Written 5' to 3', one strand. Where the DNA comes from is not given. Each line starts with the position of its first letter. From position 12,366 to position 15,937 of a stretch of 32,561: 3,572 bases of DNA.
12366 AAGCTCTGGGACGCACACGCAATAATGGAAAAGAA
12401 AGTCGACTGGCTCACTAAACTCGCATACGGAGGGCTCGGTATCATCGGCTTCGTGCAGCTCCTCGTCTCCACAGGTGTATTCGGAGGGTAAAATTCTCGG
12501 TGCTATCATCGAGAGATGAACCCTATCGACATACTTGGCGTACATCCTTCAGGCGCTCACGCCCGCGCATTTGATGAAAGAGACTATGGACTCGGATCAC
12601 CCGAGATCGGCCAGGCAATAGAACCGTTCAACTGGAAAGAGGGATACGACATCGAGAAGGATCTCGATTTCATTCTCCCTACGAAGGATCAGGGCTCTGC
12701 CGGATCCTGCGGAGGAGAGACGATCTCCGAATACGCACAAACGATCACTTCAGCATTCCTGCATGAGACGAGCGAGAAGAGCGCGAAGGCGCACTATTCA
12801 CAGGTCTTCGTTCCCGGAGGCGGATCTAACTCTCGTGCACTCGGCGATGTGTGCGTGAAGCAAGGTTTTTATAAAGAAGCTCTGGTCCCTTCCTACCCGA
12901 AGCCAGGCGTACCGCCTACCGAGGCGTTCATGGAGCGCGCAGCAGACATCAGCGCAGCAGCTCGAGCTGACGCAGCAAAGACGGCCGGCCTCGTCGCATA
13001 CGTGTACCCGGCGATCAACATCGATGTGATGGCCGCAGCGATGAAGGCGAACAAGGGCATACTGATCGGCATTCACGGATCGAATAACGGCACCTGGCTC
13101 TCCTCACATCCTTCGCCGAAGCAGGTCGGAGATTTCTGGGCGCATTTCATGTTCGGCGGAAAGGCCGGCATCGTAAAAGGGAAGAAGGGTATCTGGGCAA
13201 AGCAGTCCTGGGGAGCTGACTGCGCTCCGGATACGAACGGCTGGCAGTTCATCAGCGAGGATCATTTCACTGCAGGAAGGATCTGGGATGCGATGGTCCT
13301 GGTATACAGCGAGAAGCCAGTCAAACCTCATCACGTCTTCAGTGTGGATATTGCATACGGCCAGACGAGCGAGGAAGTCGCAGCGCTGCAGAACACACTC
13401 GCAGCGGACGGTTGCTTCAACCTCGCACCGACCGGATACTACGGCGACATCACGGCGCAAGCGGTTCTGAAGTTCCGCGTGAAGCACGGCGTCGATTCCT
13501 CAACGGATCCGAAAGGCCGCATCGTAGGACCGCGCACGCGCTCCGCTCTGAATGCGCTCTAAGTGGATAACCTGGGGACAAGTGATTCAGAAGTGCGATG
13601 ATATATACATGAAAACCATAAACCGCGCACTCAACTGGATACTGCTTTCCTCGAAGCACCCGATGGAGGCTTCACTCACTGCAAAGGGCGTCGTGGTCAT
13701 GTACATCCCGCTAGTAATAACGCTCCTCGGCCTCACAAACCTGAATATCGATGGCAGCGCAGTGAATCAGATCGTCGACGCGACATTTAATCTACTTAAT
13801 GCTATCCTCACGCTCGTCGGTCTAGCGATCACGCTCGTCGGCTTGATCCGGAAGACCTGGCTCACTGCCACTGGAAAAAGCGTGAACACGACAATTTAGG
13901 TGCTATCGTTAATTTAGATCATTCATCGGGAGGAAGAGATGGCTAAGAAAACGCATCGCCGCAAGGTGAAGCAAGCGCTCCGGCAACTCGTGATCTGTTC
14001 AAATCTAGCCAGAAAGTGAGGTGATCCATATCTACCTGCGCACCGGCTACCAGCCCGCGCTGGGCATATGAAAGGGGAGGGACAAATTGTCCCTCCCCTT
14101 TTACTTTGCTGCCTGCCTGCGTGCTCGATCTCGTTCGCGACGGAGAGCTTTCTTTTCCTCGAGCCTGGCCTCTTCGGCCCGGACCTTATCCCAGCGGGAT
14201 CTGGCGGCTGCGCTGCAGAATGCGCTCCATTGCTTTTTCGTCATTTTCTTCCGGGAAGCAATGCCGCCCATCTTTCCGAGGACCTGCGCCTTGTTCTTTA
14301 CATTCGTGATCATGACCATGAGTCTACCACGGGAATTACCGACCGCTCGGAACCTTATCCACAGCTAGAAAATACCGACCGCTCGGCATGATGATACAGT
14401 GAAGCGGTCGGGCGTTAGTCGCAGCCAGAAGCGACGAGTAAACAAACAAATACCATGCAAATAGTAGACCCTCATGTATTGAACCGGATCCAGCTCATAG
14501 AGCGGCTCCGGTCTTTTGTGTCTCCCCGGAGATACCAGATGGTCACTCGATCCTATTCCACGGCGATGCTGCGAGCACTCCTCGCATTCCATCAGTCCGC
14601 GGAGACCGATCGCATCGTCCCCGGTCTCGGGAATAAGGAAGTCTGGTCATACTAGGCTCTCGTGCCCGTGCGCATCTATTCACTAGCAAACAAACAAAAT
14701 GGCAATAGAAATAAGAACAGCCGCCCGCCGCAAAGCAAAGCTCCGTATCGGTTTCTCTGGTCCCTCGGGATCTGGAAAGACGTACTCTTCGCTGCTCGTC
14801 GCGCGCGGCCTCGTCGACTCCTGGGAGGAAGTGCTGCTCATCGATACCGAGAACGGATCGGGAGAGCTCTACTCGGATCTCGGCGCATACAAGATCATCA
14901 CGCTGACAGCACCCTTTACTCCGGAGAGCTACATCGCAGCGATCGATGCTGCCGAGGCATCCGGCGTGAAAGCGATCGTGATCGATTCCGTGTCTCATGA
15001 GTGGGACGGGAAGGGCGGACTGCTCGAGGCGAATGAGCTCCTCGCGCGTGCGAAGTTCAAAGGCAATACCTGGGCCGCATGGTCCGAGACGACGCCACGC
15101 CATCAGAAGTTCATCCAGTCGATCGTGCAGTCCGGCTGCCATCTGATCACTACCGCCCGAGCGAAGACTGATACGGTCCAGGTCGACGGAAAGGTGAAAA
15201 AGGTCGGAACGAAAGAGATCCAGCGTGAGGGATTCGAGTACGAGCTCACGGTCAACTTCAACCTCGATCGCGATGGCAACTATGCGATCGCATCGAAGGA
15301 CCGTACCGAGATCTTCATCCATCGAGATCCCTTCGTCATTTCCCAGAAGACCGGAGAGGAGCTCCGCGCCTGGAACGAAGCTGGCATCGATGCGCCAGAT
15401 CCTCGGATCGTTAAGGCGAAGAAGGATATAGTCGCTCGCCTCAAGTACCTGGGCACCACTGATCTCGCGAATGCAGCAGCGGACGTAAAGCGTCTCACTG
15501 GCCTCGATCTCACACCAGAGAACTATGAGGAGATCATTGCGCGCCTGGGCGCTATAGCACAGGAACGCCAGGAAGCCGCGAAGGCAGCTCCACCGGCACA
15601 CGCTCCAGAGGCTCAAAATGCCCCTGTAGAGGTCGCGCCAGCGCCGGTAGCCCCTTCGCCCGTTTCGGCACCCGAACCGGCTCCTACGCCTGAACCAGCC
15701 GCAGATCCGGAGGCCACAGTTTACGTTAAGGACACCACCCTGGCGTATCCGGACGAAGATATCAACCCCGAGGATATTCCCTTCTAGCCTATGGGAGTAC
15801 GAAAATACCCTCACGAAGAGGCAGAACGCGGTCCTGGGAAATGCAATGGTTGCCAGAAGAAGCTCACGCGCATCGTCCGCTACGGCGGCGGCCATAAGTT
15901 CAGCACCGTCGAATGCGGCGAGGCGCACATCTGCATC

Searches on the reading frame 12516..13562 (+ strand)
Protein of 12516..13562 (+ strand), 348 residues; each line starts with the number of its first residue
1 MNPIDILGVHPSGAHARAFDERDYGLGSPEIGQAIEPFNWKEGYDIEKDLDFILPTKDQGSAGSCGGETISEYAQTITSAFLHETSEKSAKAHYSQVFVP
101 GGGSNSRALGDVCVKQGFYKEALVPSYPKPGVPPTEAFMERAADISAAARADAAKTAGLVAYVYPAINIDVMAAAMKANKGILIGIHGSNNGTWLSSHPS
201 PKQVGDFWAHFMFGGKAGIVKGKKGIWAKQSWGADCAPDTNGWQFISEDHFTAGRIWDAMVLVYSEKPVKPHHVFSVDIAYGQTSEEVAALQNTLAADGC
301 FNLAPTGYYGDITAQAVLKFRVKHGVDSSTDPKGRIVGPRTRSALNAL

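Call 16: search_protein_families(library=pfam, proteins=[window:12516-13562:+], max_evalue=0.001)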
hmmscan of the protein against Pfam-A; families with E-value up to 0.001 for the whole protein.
window:12516-13562:+ (348 aa): 1 family
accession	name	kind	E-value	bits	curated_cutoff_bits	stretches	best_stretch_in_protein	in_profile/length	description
PF01471.23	PG_binding_1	-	1.8e-05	25.2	23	1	285-325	2-42/57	Putative peptidoglycan binding domain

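Call 23: search_protein_families(library=phrogs, proteins=[window:12516-13562:+], max_evalue=0.001)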
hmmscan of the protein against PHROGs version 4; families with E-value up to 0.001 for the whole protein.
window:12516-13562:+ (348 aa): 3 families
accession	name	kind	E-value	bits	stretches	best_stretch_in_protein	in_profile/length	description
phrog_1493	-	lysis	1.9e-09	38.2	1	266-347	229-307/394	endolysin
phrog_1224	-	head and packaging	1.5e-05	25.5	1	281-346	6-65/438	endolysin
phrog_2649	-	lysis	0.00023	22.1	1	210-347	124-237/261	endolysin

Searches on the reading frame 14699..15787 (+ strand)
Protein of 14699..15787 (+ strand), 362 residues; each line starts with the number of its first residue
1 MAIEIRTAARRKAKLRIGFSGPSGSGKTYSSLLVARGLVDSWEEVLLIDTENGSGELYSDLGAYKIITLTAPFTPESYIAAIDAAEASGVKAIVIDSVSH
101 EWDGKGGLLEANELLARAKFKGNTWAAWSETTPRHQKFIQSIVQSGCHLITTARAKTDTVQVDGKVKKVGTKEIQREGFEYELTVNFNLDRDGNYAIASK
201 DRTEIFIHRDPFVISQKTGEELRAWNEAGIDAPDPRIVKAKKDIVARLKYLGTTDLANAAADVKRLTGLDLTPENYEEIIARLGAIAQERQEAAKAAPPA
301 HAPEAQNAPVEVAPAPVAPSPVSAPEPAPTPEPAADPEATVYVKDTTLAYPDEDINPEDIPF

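Call 16: search_protein_families(library=pfam, proteins=[window:14699-15787:+], max_evalue=0.001)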
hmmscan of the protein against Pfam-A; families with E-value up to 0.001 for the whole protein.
window:14699-15787:+ (362 aa): 1 family
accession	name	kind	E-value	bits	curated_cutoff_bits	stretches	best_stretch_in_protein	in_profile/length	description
PF13479.12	AAA_24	-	2.1e-18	67.3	27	1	14-186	2-165/195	AAA domain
